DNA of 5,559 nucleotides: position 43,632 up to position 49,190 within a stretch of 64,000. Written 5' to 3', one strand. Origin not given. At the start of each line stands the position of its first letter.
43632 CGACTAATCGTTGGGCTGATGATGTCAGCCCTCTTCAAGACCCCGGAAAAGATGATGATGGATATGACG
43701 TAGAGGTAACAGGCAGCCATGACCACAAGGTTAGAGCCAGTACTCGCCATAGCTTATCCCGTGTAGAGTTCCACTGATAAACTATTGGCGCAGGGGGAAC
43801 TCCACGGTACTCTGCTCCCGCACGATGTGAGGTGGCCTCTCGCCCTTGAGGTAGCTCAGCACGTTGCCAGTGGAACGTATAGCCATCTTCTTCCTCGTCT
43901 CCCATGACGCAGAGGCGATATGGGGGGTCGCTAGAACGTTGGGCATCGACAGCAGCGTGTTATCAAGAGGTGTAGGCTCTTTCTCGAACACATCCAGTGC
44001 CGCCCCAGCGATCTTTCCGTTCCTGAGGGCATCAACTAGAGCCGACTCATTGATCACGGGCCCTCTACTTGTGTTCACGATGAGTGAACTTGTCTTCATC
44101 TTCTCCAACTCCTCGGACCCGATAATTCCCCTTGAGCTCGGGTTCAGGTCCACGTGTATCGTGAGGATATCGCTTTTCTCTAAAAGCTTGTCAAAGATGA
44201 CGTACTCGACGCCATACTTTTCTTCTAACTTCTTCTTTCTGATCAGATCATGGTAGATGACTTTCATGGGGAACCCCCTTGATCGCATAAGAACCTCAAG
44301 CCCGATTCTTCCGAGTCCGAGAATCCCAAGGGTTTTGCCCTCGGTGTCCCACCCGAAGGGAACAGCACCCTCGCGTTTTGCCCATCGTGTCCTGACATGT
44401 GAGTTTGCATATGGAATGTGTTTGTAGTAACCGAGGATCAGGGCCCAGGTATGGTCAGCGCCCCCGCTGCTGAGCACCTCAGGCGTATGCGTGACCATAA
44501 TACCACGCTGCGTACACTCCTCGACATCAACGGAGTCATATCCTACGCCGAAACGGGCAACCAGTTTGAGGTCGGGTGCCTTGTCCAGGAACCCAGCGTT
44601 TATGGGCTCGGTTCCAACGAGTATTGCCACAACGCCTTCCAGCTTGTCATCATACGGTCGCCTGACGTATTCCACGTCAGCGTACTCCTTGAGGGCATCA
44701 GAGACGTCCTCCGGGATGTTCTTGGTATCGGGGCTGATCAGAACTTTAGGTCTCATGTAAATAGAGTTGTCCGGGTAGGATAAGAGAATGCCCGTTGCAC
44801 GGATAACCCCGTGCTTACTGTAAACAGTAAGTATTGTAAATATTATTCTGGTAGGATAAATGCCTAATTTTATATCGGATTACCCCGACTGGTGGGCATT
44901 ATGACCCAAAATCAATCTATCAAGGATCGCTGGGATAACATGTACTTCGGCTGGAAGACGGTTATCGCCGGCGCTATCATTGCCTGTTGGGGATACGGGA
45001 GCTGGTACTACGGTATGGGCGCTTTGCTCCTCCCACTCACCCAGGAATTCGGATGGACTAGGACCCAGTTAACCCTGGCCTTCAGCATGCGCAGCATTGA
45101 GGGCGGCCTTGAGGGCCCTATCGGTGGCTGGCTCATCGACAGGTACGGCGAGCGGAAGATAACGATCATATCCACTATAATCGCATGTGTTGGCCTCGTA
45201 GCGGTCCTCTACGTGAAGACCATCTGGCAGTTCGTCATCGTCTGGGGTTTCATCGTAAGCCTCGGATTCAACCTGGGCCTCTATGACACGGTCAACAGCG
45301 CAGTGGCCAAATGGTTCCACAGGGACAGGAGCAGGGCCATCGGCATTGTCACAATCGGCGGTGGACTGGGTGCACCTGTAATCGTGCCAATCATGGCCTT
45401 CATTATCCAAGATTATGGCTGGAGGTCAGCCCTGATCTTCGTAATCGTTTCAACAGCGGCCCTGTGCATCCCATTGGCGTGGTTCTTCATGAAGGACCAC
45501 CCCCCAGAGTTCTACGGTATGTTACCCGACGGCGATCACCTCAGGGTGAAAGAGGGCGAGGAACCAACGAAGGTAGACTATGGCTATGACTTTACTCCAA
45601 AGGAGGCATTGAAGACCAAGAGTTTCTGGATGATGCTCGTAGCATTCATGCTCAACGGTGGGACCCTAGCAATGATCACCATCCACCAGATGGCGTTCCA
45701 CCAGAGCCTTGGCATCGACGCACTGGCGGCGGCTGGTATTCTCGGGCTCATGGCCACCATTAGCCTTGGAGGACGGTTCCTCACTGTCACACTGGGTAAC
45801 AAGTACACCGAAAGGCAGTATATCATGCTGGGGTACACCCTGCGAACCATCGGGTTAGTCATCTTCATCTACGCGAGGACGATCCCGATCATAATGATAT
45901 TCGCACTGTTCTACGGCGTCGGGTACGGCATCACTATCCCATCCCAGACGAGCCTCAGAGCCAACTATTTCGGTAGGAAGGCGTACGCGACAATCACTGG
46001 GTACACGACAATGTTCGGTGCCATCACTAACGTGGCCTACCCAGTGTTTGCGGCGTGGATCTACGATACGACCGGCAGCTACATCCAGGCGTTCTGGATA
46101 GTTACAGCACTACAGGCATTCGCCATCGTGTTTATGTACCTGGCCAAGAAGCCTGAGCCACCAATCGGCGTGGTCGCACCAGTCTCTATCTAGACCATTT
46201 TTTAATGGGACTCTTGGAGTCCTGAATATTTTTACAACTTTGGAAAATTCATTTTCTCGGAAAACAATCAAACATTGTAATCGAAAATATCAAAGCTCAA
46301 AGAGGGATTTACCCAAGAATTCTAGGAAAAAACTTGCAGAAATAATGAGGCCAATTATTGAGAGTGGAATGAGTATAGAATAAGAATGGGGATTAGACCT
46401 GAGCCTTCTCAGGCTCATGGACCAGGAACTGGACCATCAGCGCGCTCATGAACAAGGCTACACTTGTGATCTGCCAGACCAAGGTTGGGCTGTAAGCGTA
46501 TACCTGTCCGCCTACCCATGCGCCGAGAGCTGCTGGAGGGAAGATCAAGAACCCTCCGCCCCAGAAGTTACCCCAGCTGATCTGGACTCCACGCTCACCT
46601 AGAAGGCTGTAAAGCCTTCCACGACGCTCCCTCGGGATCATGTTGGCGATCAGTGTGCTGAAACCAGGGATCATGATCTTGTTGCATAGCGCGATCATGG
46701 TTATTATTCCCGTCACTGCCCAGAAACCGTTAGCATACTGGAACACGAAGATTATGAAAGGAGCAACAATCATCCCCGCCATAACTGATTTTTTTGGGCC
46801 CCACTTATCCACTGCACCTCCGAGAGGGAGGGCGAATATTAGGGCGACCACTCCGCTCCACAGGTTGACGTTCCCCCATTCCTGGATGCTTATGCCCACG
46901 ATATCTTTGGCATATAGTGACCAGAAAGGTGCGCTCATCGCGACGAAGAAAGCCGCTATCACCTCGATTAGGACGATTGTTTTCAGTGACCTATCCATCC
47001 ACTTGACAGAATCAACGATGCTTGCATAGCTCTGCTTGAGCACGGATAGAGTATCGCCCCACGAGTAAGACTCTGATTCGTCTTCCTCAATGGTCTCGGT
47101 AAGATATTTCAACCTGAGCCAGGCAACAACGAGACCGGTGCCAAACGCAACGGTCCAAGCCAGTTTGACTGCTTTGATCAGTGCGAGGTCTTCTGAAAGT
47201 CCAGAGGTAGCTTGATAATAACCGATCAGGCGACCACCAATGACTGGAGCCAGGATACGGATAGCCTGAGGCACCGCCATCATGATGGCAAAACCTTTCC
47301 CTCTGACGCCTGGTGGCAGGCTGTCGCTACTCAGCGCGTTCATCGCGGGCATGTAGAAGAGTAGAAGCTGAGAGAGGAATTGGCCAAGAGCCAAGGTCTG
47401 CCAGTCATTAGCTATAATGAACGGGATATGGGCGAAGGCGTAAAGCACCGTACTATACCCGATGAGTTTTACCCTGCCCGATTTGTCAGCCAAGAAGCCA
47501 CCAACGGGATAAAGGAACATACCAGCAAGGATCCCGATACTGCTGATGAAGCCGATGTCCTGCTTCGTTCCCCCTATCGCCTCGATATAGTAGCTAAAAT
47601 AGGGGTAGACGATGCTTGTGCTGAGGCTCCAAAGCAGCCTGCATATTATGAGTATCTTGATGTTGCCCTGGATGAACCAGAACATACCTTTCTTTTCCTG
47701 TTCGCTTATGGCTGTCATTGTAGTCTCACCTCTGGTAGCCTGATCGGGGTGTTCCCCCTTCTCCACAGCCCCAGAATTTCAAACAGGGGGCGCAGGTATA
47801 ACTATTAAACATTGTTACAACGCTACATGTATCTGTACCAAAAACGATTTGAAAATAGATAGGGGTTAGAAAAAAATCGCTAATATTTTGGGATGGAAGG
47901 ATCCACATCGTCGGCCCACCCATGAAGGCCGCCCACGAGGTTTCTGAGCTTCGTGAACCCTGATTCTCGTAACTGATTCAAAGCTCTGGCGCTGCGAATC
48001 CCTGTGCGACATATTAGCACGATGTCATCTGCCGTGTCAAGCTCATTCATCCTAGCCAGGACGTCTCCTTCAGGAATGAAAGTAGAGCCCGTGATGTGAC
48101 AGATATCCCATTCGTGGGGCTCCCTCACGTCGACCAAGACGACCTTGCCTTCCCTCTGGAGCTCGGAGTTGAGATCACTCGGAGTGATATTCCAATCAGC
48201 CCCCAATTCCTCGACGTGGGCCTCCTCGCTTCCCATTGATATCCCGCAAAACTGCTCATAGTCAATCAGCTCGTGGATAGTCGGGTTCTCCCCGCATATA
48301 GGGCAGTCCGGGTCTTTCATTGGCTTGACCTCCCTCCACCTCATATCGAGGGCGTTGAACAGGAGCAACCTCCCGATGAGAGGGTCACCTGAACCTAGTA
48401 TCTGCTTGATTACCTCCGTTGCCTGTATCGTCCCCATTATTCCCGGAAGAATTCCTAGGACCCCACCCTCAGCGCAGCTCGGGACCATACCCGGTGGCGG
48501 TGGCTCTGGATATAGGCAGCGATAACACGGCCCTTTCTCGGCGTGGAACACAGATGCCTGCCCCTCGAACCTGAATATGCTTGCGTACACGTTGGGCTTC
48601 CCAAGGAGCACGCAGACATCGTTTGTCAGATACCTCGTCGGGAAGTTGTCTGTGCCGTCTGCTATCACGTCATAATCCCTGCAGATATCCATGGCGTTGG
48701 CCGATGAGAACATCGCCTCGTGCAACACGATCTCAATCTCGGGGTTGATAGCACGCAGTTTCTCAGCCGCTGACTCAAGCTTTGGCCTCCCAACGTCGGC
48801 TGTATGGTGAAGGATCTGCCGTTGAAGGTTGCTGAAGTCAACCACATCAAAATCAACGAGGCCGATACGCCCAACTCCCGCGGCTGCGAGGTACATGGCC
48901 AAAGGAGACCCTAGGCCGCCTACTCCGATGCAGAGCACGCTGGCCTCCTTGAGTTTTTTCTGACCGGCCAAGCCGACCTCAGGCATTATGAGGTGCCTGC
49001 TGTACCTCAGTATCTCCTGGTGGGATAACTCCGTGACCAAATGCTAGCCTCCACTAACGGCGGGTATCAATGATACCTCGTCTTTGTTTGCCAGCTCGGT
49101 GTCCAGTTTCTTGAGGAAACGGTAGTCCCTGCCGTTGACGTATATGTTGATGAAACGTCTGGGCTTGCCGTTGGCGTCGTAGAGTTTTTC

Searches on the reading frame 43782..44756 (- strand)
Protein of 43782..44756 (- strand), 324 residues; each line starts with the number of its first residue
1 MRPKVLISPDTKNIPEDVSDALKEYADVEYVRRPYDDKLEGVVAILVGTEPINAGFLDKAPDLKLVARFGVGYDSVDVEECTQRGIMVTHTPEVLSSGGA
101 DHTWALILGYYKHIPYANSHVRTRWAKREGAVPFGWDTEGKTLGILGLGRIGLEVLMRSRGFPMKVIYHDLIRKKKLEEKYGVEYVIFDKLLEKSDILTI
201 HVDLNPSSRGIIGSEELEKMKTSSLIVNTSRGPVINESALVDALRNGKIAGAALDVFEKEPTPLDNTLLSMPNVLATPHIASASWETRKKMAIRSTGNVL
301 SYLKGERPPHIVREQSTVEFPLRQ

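Call 71: search_protein_families(library=pfam, proteins=[window:43782-44756:-], max_evalue=0.00001)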
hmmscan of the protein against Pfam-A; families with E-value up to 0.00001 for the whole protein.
window:43782-44756:- (324 aa): 2 families
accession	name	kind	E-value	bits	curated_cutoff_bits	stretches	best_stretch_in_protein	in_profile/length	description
PF02826.25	2-Hacid_dh_C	-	3.9e-56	189.7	25.1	1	105-281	2-178/178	D-isomer specific 2-hydroxyacid dehydrogenase, NAD binding domain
PF00389.36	2-Hacid_dh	-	2.1e-25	89.4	24.6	1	13-312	6-133/134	D-isomer specific 2-hydroxyacid dehydrogenase, catalytic domain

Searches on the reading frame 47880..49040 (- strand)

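Call 71: search_protein_families(library=pfam, proteins=[window:47880-49040:-], max_evalue=0.00001)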
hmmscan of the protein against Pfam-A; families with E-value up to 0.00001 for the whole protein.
window:47880-49040:- (386 aa): 2 families
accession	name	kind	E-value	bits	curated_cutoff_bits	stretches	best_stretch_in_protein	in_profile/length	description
PF00899.27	ThiF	-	1.5e-82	276.8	28.1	1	13-247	1-237/238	ThiF family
PF00581.25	Rhodanese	-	4.8e-18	65.9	22.2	1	289-377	4-101/102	Rhodanese-like domain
